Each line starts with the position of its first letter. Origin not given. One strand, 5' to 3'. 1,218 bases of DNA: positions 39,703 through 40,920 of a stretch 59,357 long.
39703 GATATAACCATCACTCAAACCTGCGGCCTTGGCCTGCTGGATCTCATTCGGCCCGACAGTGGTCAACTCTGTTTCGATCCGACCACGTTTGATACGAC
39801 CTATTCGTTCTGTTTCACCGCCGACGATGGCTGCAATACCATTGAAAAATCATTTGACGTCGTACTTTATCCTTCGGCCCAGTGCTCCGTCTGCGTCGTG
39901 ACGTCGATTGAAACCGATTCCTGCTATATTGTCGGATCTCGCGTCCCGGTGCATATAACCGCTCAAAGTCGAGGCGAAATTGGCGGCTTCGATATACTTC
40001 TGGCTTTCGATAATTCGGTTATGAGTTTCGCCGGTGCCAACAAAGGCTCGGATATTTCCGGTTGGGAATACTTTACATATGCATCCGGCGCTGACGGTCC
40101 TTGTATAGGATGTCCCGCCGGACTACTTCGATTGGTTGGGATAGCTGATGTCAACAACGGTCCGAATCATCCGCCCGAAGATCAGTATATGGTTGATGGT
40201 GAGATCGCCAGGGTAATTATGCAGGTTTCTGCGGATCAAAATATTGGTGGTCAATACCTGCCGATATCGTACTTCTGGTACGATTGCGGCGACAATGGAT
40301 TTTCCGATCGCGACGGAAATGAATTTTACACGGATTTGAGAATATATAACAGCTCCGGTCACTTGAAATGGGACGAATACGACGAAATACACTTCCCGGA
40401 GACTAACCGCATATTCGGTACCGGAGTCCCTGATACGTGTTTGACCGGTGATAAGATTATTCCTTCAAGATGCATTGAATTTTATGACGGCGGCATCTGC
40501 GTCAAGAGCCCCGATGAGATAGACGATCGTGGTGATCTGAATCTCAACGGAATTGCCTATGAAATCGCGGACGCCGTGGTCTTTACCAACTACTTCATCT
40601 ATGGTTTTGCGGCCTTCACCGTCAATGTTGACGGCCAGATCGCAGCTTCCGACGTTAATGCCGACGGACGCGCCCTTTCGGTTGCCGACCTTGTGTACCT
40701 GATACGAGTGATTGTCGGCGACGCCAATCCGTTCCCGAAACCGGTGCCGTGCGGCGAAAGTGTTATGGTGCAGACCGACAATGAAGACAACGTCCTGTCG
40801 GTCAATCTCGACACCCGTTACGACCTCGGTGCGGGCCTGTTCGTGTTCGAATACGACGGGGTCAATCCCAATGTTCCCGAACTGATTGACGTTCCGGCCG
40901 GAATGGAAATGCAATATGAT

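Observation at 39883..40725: Cohesin-like and dockerin modules on the same T9SS-anchored polypeptide: a possible non-cellulosomal assembly system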

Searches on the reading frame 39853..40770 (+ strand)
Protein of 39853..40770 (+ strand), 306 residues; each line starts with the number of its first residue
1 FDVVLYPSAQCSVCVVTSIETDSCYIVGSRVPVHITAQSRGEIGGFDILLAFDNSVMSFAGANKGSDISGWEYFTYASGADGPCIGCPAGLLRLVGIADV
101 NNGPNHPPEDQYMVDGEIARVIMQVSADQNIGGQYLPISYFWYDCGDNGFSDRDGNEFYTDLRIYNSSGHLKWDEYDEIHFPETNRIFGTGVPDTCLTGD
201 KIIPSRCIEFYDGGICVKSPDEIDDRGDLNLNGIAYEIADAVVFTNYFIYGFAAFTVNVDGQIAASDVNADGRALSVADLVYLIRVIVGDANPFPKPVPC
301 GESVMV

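Call 8: search_solved_structures(query=window:39853-40770:+, max_evalue=10, show_alignments=3)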
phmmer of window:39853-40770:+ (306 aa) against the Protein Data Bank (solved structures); distinct sequences matched with E-value up to 10: 1.
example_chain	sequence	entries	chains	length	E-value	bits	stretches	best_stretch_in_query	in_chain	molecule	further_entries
6yp4_A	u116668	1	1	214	0.35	13.3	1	97-200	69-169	Adenylate cyclase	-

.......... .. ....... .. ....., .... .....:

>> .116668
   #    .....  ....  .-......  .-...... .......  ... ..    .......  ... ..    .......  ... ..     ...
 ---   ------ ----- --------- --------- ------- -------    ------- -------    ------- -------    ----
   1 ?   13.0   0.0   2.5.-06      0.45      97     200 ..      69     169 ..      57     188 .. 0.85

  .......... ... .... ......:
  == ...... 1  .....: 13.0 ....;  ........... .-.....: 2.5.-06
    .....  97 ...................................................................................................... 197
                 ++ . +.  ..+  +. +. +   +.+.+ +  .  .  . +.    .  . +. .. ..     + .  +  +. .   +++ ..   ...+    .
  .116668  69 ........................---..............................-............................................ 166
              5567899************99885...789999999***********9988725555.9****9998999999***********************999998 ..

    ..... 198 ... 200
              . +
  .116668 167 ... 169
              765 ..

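Call 9: find_homologous_proteins(query=window:39853-40770:+, max_evalue=0.001)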
Query window:39853-40770:+ (306 aa): 464 proteins with E <= 0.001 among 1354 candidates; the best 120 are listed.
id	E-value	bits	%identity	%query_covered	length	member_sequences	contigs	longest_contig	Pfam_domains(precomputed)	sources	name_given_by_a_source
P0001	1.5e-107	378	62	90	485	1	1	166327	PF13585.13,PF18962.8,PF13860.13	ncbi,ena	-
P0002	1.1e-93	332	57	92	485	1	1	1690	PF18962.8,PF13860.13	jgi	jgi:hypothetical protein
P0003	4.0e-90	320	53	93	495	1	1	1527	PF18962.8,PF13860.13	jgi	jgi:hypothetical protein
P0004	1.1e-87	312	49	96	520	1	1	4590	PF13860.13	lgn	-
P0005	1.1e-84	303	52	84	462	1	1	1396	PF13860.13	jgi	-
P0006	3.2e-83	298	54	82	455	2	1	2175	PF18962.8,PF13860.13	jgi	jgi:hypothetical protein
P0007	8.4e-81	290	56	75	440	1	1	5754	PF18962.8,PF13860.13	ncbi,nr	ncbi:MAG: FlgD immunoglobulin-like domain containing protein, partial [candidate division Zixibacter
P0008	1.9e-80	289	48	90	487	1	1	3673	PF18962.8,PF13860.13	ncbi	ncbi:MAG: FlgD immunoglobulin-like domain containing protein, partial [bacterium]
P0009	1.8e-77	279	61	66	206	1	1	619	-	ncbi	ncbi:unnamed protein product, partial [marine sediment metagenome]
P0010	1.8e-76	276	50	87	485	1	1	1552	PF18962.8,PF13860.13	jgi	jgi:hypothetical protein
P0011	2.5e-75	272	52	84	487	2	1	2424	PF18962.8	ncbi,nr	ncbi:MAG: T9SS type A sorting domain-containing protein [candidate division Zixibacteria bacterium]|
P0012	2.1e-73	265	50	87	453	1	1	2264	PF18962.8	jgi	jgi:hypothetical protein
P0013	3.7e-73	265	51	85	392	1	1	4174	-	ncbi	ncbi:MAG: hypothetical protein ABIJ61_04490, partial [bacterium]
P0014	1.3e-72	263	61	63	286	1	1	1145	-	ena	-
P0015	4.7e-71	258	54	70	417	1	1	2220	PF18962.8,PF13860.13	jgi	jgi:hypothetical protein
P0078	3.9e-58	215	44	84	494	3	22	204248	PF00404.25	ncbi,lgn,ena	-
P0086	2.0e-57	213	45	88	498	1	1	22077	PF00404.25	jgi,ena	-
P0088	3.5e-57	212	43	89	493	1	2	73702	PF00404.25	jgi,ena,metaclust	metaclust:\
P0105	5.1e-55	205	43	85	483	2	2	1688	PF00404.25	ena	-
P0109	2.7e-54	203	43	89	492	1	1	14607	PF00404.25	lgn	-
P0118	1.0e-53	201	42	92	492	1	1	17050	PF00963.25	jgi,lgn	-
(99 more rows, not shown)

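Call 13: search_solved_structures(query=A1, max_evalue=10, show_alignments=3)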
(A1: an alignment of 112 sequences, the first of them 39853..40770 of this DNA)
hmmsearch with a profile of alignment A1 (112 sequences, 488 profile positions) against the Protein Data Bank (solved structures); distinct sequences matched with E-value up to 10: 15.
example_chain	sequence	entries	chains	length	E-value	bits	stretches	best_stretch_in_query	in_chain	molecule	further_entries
8glj_D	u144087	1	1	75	0.0081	18.3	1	411-485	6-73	Por secretion system C-terminal sorting domain-containing protein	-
3osv_A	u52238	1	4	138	0.023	16.8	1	422-472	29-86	Flagellar basal-body rod modification protein FlgD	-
4dh2_A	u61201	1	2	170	0.073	15.2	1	16-74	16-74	Cellulosome anchoring protein cohesin region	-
8glk_D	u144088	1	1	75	0.075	15.1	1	411-486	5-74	Endonuclease I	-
3ul4_B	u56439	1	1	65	0.089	14.9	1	228-290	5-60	Cellulosome enzyme, dockerin type I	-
5lxv_A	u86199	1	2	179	0.09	14.9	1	19-72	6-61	Scaffoldin C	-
3ul4_A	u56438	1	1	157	0.13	14.3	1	14-83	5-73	Cellulosome-anchoring protein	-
2jh2_A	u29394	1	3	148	0.15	14.2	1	12-68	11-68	O-GLCNACASE NAGJ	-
3rhz_A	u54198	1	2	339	0.17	14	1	422-483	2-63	Nucleotide sugar synthetase-like protein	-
2o4e_A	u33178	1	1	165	0.18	13.9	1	12-68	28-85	O-GlcNAcase nagJ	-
2ozn_A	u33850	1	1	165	0.2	13.7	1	13-68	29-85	O-GlcNAcase nagJ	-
4ums_A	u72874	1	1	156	0.21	13.7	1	19-72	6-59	CELLULOSOMAL ANCHORING SCAFFOLDIN B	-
8kca_A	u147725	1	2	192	0.37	12.8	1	165-232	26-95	Probable ATP-dependent RNA helicase DDX53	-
2w1n_A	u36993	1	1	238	0.43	12.7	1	15-68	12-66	O-GLCNACASE NAGJ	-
3oft_A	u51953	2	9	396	2.9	9.9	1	266-290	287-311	Cytochrome P450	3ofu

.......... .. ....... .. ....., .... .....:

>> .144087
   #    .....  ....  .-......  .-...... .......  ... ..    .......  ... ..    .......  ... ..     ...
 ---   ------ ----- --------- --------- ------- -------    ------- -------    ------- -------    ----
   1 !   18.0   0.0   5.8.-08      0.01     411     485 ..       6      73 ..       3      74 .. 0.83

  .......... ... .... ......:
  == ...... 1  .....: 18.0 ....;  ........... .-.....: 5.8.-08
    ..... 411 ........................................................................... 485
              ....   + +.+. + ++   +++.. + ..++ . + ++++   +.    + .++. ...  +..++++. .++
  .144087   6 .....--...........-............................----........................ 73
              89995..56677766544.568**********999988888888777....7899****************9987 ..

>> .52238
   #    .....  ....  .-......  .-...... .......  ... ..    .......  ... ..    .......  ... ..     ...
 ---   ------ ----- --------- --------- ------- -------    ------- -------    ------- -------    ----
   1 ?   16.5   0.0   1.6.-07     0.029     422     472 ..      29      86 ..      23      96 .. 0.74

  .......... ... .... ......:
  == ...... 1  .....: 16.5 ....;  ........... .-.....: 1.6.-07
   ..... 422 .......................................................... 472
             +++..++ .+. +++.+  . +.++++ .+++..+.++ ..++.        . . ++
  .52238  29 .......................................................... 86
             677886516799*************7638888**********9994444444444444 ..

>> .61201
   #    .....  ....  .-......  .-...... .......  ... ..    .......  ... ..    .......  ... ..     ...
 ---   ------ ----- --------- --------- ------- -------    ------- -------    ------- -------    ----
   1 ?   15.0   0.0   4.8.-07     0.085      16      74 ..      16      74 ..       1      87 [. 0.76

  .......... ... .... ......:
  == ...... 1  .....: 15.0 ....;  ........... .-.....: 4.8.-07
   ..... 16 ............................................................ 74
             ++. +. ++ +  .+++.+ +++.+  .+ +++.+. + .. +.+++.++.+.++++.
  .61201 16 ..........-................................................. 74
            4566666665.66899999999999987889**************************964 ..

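Call 17: predict_structure(alignment_id=A1)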
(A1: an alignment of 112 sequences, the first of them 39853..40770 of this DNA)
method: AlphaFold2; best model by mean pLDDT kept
length: 306 residues; sequences in the alignment: 112
mean_pLDDT: 90.5   pTM: 0.83
mean pLDDT of the five models: 90.5, 90.4, 90.1, 89.7, 88.1
residues with pLDDT >= 90: 230; 70-90: 50; 50-70: 25; < 50: 1
segments of 3 or more residues with pLDDT < 50: none
pLDDT, mean of each block of 10 residues (from residue 1): 58 89 92 97 97 97 96 91 79 92 79 96 93 96 96 95 97 97 96 94 95 94 84 94 97 93 90 92 97 76 53
secondary structure, 60 per line:
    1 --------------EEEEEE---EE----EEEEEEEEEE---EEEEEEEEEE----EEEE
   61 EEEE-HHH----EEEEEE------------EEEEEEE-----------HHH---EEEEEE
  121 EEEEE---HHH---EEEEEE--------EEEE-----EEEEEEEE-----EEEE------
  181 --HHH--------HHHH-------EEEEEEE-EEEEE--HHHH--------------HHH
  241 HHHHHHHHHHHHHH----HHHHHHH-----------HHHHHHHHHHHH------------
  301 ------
elements in order: E15-20 E30-39 E43-52 E57-64 E73-78 E91-97 E115-125 E135-140 E149-152 E158-165 E171-174 H194-197 E205-211 E213-217 H220-223 H238-254 H259-265 H277-288

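Call 19: fold_search(model_id=the predicted structure, library=pdb)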
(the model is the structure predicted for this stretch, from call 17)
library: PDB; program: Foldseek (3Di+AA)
matches with E <= 10: 1986; with E <= 0.001: 44
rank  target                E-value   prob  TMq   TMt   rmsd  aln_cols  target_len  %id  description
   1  2ccl_A                9.0e-08  1.00  0.36  0.70   5.7       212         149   16  THE S45A, T46A MUTANT OF THE TYPE I COHESIN-DOCKERIN COMPLEX FROM THE CELLULOSOME OF CLOSTRIDIUM THERMOCELLUM (released 2007-02-13)
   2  4dh2_C                2.0e-07  1.00  0.35  0.64   4.8       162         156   16  Crystal structure of Coh-OlpC(Cthe_0452)-Doc435(Cthe_0435) complex: A novel type I Cohesin-Dockerin complex from Clost (released 2012-11-28)
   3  3ul4_A                2.1e-07  1.00  0.35  0.70   3.5       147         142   15  Crystal structure of Coh-OlpA(Cthe_3080)-Doc918(Cthe_0918) complex: A novel type I Cohesin-Dockerin complex from Clost (released 2012-11-28)
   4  4dh2_A                2.1e-07  1.00  0.36  0.66   4.7       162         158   14  Crystal structure of Coh-OlpC(Cthe_0452)-Doc435(Cthe_0435) complex: A novel type I Cohesin-Dockerin complex from Clost (released 2012-11-28)
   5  4fl4_C                2.8e-07  1.00  0.37  0.37   4.4       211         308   14  Scaffoldin conformation and dynamics revealed by a ternary complex from the Clostridium thermocellum cellulosome (released 2012-06-27)
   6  2vn5_C                6.5e-07  1.00  0.39  0.76   5.2       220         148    9  The Clostridium cellulolyticum dockerin displays a dual binding mode for its cohesin partner (released 2008-05-20)
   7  1ohz_A                7.4e-07  1.00  0.32  0.65   3.7       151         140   20  Cohesin-Dockerin complex from the cellulosome of Clostridium thermocellum (released 2003-11-20)
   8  6kgc_A                7.8e-07  1.00  0.38  0.76   4.5       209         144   13  Crystal structure of CaDoc0917(R49D)-CaCohA2 complex at pH 5.4 (released 2020-07-08)
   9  4uyp_C                8.3e-07  1.00  0.38  0.76   6.2       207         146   16  High resolution structure of the third cohesin ScaC in complex with the ScaB dockerin with a mutation in the N-termina (released 2015-04-15)
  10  2jh2_A                8.8e-07  1.00  0.30  0.64   3.9       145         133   15  X-ray crystal structure of a cohesin-like module from Clostridium perfringens (released 2007-11-06)
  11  5nrk_A                1.1e-06  1.00  0.38  0.76   4.4       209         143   13  Crystal structure of the sixth cohesin from Acetivibrio cellulolyticus' scaffoldin B in complex with Cel5 dockerin S15 (released 2018-01-31)
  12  2vn6_A                1.2e-06  1.00  0.35  0.67   4.2       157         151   13  The Clostridium cellulolyticum dockerin displays a dual binding mode for its cohesin partner (released 2008-05-13)
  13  4uyq_A                1.4e-06  1.00  0.37  0.76   6.5       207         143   16  High resolution structure of the third cohesin ScaC in complex with the ScaB dockerin with a mutation in the C-termina (released 2015-04-15)
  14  1aoh_A                1.7e-06  1.00  0.38  0.78   4.8       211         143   13  SINGLE COHESIN DOMAIN FROM THE SCAFFOLDING PROTEIN CIPA OF THE CLOSTRIDIUM THERMOCELLUM CELLULOSOME (released 1998-07-08)
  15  5nrm_A                1.9e-06  1.00  0.35  0.72   3.1       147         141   16  Crystal structure of the sixth cohesin from Acetivibrio cellulolyticus' scaffoldin B in complex with Cel5 dockerin S51 (released 2018-01-31)
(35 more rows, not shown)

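Call 33: search_protein_representatives(protein=window:39853-40770:+)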
Query: 306 residues. Proteins with E-value up to 0.001 (for the whole library): 1611; up to 1e-10: 1300; up to 1e-30: 671. The best 150 are listed.
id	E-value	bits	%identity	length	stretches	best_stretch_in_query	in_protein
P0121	2.0e-153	526.8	41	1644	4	30-298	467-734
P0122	3.4e-148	509.6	34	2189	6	11-295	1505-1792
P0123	1.5e-135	468.0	67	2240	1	1-302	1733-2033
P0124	5.9e-132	456.3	38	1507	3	43-299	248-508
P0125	2.7e-130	450.8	37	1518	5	26-296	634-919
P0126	3.1e-126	437.5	40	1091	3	18-298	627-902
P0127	3.3e-122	424.2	40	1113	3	27-297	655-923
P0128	1.8e-121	421.8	63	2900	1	3-299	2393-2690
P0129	6.7e-120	416.6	60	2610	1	1-304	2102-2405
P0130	2.7e-119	414.7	62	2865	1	8-299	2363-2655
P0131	4.1e-118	410.8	61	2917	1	1-300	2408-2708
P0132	1.6e-115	402.2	60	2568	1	1-305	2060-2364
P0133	6.6e-113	393.7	36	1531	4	32-302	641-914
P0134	5.0e-112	390.8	59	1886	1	1-304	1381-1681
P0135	3.2e-110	384.8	39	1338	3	31-300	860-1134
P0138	1.2e-103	363.2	54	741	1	4-302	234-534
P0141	7.4e-102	357.3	53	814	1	1-304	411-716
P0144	1.3e-101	356.6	52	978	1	1-300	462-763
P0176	1.7e-88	313.4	49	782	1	10-301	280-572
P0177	2.1e-87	309.9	48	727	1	7-304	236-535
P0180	1.6e-86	306.9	50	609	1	23-302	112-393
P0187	7.8e-82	291.5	33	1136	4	32-298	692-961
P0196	4.1e-78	279.3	53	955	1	11-299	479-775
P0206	1.2e-75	271.2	49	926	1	19-302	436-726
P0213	8.3e-75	268.4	54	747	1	38-300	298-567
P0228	1.5e-72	261.0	50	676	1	12-302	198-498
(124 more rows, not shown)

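Call 35: search_protein_families(library=pfam, proteins=[P0138, P0141, P0144, P0176, P0177, P0180, P0196, P0206, P0213, P0228], max_evalue=0.001)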
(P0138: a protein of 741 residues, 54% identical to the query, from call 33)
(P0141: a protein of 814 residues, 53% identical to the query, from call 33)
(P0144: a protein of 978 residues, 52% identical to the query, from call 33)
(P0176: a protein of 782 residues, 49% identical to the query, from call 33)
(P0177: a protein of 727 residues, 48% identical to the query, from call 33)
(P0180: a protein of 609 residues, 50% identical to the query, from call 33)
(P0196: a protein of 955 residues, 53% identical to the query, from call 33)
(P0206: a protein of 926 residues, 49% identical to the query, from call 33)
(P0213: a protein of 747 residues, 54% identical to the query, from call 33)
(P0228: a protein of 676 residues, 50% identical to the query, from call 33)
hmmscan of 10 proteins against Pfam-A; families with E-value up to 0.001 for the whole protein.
P0138 (741 aa): 3 families
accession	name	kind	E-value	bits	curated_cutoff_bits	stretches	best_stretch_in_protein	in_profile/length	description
PF13860.13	FlgD_ig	-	6.9e-08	32.8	27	1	674-728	19-75/79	FlgD Ig-like domain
PF18962.6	Por_Secre_tail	-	5.1e-05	23.9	27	0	659-738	2-74/75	Secretion system C-terminal sorting domain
PF00963.24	Cohesin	-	0.00019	22.1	24.1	1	246-319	2-69/139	Cohesin domain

P0141 (814 aa): 0 families

P0144 (978 aa): 3 families
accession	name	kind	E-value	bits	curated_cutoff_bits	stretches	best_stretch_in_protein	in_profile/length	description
PF13860.13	FlgD_ig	-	1.3e-10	41.5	27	1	906-966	14-76/79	FlgD Ig-like domain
PF18962.6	Por_Secre_tail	-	4.1e-06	27.4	27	1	896-975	2-74/75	Secretion system C-terminal sorting domain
PF00963.24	Cohesin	-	0.00043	20.9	24.1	0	477-520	2-46/139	Cohesin domain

P0176 (782 aa): 6 families
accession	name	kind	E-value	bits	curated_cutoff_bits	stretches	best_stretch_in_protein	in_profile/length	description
PF17963.7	Big_9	-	6.7e-08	33.7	23.6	0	211-267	23-86/89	Bacterial Ig domain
PF13860.13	FlgD_ig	-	1.1e-07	32.1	27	1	709-769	13-75/79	FlgD Ig-like domain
PF18962.6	Por_Secre_tail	-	2.4e-07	31.4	27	1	700-779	2-74/75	Secretion system C-terminal sorting domain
PF13585.12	CHU_C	-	2e-06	28.2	27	1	719-773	28-77/86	CHU_C Type IX secretion signal domain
PF17892.7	Cadherin_5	-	0.00014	22.1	26.5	0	213-270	35-96/98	Cadherin-like domain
PF22352.2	K319L-like_PKD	-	0.00017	21.9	27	0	138-175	47-84/84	K319L-like, PKD domain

P0177 (727 aa): 2 families
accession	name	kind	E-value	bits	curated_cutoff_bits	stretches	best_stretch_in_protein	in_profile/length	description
PF13860.13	FlgD_ig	-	8.4e-10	38.9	27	1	658-713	18-74/79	FlgD Ig-like domain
PF18962.6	Por_Secre_tail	-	3.5e-06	27.7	27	1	644-723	2-73/75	Secretion system C-terminal sorting domain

P0180 (609 aa): 3 families
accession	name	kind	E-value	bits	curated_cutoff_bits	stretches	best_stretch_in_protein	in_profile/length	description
PF13860.13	FlgD_ig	-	3.1e-10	40.3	27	1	541-596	18-75/79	FlgD Ig-like domain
PF18962.6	Por_Secre_tail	-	3.4e-06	27.7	27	1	527-606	2-74/75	Secretion system C-terminal sorting domain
PF13585.12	CHU_C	-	0.00018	22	27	1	535-603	18-80/86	CHU_C Type IX secretion signal domain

P0196 (955 aa): 4 families
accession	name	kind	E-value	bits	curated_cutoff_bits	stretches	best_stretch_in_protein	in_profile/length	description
PF18962.6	Por_Secre_tail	-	1.9e-11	44.6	27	1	878-951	2-73/75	Secretion system C-terminal sorting domain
PF23237.1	HYR_4C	-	1.1e-06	29.2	27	2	75-147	4-73/73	HYR-like domain with 4 cysteines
PF18911.6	PKD_4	-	3e-05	24.4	27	0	419-473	24-81/85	PKD domain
PF13860.13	FlgD_ig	-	0.00015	22.1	27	0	888-943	14-76/79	FlgD Ig-like domain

P0206 (926 aa): 2 families
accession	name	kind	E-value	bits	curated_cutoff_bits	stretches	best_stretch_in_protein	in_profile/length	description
PF13860.13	FlgD_ig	-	4e-09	36.8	27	1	856-913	14-75/79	FlgD Ig-like domain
PF18962.6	Por_Secre_tail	-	7e-06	26.7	27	1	845-923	3-74/75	Secretion system C-terminal sorting domain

P0213 (747 aa): 1 family
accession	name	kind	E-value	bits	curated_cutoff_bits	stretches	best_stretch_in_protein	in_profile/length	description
PF18962.6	Por_Secre_tail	-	3.3e-09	37.3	27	1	670-744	2-74/75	Secretion system C-terminal sorting domain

P0228 (676 aa): 2 families
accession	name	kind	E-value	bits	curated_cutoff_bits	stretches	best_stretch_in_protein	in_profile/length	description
PF18962.6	Por_Secre_tail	-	2.5e-10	40.9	27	1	599-673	2-74/75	Secretion system C-terminal sorting domain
PF02494.22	HYR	-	0.00017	22.3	21.7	0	82-106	57-81/81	HYR domain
